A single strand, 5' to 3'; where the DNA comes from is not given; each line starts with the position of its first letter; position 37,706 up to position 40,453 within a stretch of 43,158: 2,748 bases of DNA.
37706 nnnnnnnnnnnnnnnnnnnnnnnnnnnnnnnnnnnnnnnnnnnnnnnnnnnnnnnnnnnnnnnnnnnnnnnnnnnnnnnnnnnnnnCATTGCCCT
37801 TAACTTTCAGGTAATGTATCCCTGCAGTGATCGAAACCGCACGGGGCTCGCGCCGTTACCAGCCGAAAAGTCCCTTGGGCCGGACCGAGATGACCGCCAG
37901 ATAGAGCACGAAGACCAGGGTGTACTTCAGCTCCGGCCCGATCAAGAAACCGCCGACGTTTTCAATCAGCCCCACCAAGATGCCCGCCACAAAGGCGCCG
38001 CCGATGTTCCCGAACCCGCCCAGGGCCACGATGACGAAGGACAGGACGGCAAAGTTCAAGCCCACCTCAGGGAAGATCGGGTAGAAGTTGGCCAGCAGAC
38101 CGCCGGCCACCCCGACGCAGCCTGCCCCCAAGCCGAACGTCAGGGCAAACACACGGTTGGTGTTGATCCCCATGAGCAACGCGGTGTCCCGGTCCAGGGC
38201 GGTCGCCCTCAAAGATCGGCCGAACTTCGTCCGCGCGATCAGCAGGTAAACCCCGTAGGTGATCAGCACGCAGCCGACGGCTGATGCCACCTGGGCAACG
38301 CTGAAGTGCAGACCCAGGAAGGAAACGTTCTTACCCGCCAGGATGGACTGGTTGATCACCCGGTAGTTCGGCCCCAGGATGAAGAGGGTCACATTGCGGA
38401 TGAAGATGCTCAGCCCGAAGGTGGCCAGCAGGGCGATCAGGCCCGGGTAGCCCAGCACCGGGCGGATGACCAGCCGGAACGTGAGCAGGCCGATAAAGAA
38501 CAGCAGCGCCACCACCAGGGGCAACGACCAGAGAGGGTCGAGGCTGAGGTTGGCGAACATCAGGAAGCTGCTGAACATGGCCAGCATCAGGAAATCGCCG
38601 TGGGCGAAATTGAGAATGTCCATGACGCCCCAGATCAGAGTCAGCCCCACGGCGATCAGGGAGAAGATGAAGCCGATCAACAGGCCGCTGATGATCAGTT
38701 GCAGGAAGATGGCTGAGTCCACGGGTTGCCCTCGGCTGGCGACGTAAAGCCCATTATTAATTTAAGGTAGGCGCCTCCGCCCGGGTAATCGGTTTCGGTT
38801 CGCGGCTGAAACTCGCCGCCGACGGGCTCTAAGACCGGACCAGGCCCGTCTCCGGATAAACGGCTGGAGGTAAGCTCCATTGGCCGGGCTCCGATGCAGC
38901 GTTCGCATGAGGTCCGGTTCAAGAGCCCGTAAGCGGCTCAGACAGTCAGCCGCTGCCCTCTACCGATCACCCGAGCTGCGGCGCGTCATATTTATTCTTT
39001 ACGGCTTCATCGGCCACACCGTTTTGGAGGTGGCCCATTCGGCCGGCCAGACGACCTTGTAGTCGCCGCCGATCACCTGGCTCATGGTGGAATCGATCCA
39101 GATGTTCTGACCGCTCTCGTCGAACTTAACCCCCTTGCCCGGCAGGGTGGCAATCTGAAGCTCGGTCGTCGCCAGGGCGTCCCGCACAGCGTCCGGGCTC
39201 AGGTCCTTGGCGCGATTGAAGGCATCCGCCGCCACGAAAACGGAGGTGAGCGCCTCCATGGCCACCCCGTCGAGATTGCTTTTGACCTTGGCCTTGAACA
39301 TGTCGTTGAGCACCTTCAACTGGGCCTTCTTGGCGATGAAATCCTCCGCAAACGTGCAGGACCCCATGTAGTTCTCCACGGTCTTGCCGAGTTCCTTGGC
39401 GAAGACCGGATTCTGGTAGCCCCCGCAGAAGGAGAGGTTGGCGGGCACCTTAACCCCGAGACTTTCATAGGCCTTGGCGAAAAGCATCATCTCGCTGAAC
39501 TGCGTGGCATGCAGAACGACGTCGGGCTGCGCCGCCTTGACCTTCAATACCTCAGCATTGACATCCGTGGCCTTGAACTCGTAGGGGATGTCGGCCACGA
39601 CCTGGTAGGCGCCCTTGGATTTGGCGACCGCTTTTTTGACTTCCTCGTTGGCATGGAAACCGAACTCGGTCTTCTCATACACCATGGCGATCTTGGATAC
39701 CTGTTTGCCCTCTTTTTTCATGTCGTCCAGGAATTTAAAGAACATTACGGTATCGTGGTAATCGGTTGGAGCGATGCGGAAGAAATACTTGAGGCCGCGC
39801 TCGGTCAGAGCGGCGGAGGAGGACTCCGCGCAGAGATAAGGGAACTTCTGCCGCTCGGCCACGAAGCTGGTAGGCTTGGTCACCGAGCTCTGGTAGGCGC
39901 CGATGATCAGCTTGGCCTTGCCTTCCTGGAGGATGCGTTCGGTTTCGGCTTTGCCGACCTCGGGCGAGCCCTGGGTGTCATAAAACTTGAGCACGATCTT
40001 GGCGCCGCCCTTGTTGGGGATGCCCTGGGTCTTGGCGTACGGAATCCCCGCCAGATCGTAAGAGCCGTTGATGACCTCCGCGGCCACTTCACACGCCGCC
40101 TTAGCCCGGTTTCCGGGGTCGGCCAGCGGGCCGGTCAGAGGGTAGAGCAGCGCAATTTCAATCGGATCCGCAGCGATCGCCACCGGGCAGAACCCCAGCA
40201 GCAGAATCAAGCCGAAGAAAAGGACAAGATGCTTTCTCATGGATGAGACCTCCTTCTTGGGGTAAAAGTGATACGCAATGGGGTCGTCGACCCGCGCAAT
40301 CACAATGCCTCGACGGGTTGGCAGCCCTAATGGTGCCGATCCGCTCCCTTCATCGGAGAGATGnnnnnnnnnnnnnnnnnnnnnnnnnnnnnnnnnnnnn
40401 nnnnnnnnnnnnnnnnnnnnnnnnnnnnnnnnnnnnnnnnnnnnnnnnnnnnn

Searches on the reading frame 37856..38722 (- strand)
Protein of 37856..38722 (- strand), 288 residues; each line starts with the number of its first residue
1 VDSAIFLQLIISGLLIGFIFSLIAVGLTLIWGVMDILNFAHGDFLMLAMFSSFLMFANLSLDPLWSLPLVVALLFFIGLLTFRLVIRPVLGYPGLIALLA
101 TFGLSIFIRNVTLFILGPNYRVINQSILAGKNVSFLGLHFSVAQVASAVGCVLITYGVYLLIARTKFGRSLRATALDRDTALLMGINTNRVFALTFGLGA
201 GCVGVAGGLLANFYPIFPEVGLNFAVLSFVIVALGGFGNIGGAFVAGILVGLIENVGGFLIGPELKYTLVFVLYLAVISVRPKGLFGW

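Call 21: search_protein_families(library=pfam, proteins=[window:37856-38722:-])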
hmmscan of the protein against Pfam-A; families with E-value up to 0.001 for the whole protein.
window:37856-38722:- (288 aa): 1 family
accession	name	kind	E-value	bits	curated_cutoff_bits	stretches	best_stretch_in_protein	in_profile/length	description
PF02653.21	BPD_transp_2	-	2.2e-34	119.3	26.8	1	10-277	2-268/269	Branched-chain amino acid transport system / permease component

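Call 65: find_homologous_proteins(query=window:37856-38722:-, max_evalue=1e-60)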
Query window:37856-38722:- (288 aa): 1423 proteins with E <= 1e-60 among 8000 candidates; the best 120 are listed.
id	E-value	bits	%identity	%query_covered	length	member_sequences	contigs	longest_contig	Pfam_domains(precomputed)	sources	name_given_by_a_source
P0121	4.5e-164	564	95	100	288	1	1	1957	PF02653.22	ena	-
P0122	3.0e-160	551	93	100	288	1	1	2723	PF02653.22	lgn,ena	-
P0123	3.1e-160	551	92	100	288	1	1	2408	PF02653.22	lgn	-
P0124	6.6e-160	550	92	100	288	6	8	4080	PF02653.22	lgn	-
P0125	7.2e-160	550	92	100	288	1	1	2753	PF02653.22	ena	-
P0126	9.0e-160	549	92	100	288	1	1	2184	PF02653.22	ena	-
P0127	1.0e-159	549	92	100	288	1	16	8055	PF02653.22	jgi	jgi:branched-chain amino acid transport system permease protein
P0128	1.5e-159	549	92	100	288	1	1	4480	PF02653.22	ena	-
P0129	2.2e-159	548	92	100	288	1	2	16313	PF02653.22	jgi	jgi:branched-chain amino acid transport system permease protein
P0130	2.4e-159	548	92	100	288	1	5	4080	PF02653.22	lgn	-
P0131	1.0e-158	546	91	100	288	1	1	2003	PF02653.22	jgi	jgi:branched-chain amino acid transport system permease protein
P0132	1.3e-158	546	91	100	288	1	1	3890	PF02653.22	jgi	-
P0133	1.3e-158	546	92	100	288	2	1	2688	PF02653.22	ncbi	-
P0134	3.5e-158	544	92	100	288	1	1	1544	PF02653.22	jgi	jgi:branched-chain amino acid transport system permease protein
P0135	5.4e-158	544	92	100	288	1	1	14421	PF02653.22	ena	-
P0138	7.9e-158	543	92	100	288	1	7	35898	PF02653.22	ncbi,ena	-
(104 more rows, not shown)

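Call 66: find_encoding_contigs(protein=P0138, flank=2500, max_places=4)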
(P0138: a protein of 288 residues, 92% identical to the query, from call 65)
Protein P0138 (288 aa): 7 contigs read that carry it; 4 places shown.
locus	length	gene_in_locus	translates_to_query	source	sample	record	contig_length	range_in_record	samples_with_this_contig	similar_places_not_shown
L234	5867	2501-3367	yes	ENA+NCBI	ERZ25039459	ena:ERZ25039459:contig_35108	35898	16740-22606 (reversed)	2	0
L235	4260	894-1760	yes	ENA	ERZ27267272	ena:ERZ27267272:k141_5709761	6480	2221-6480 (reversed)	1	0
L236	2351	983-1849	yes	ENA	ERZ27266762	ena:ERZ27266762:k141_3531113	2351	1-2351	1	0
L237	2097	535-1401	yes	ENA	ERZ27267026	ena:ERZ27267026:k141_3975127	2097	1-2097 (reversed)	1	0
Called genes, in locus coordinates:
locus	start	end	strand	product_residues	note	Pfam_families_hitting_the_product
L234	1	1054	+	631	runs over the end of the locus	PF02730:AFOR_N, PF01314:AFOR_C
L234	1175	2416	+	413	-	PF13458:Peripla_BP_6, PF13433:Peripla_BP_5, PF01094:ANF_receptor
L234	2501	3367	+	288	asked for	PF02653:BPD_transp_2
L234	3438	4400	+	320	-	PF02653:BPD_transp_2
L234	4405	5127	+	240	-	PF00005:ABC_tran, PF13304:AAA_21 (faint), PF12399:BCA_ABC_TP_C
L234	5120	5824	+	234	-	PF00005:ABC_tran, PF13514:AAA_27 (faint), PF13304:AAA_21 (faint)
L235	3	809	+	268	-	?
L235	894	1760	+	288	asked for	PF02653:BPD_transp_2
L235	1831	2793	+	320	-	PF02653:BPD_transp_2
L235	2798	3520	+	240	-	PF00005:ABC_tran, PF13304:AAA_21 (faint), PF12399:BCA_ABC_TP_C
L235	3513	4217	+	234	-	PF00005:ABC_tran, PF13514:AAA_27 (faint), PF13304:AAA_21 (faint)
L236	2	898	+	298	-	?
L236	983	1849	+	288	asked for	PF02653:BPD_transp_2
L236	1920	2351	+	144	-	?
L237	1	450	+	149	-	?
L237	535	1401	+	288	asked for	PF02653:BPD_transp_2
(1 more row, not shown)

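Call 67: find_encoding_contigs(protein=P0121, flank=2500, max_places=2)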
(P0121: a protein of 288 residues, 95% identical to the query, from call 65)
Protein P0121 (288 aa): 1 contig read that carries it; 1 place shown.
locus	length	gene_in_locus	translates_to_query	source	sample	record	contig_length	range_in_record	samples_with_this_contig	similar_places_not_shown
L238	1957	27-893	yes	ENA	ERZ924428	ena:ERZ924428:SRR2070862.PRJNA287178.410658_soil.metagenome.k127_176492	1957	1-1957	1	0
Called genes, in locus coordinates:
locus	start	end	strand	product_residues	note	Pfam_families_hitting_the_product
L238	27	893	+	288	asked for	PF02653:BPD_transp_2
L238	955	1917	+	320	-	PF02653:BPD_transp_2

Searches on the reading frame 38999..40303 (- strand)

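Call 21: search_protein_families(library=pfam, proteins=[window:38999-40303:-])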
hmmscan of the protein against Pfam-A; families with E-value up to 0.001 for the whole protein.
window:38999-40303:- (434 aa): 3 families
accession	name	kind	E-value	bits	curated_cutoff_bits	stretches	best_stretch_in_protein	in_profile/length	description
PF13458.12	Peripla_BP_6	-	9.8e-43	147.6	31.7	1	47-400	1-329/343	Periplasmic binding protein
PF13433.12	Peripla_BP_5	-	1.2e-12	48.1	27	1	48-430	1-357/363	Periplasmic binding protein domain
PF01094.35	ANF_receptor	-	2e-08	34.1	25.4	1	99-284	21-202/353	Receptor family ligand binding region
